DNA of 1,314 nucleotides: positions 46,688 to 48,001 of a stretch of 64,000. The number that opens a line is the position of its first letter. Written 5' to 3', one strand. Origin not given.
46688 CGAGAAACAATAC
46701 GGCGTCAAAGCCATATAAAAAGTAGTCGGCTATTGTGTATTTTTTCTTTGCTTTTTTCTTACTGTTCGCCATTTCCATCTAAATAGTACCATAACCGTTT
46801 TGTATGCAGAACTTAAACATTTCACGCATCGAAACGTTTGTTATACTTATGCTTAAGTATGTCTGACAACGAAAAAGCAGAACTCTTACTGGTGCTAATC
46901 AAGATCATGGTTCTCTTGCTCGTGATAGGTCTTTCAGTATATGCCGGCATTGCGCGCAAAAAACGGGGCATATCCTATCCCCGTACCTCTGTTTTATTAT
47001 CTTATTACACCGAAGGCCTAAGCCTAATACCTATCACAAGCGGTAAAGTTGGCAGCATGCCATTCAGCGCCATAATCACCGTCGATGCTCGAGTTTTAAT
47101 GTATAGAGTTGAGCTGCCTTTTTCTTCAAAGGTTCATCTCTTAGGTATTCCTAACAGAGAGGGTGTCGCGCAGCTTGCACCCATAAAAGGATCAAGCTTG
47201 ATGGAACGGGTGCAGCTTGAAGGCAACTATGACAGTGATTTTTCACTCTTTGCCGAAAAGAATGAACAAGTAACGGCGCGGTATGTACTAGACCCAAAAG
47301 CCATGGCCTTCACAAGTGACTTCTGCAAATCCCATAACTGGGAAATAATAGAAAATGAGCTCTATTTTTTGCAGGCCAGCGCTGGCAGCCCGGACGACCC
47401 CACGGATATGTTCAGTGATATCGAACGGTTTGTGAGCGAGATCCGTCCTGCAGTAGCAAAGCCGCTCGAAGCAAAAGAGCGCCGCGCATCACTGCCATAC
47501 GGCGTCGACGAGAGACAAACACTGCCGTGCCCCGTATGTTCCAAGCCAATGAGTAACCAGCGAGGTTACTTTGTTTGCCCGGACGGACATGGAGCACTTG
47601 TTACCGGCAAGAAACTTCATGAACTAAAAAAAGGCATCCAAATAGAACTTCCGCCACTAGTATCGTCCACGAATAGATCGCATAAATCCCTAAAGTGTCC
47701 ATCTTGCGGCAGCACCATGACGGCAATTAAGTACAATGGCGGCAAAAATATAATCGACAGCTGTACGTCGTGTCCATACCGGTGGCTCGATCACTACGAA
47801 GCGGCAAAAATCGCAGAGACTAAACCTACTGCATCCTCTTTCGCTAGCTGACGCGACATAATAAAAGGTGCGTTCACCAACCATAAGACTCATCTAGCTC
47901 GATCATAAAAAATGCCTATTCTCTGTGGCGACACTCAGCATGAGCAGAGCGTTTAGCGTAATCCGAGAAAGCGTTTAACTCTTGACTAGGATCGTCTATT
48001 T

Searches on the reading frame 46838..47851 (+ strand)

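Call 42: search_protein_families(library=pfam, proteins=[window:46838-47851:+], max_evalue=0.001)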
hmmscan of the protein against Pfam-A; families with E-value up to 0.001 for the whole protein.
window:46838-47851:+ (337 aa): 1 family
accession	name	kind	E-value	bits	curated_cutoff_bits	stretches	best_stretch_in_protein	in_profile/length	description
PF13453.11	Zn_ribbon_TFIIB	-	5.3e-06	26.2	22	1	286-327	1-40/41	Transcription factor zinc-finger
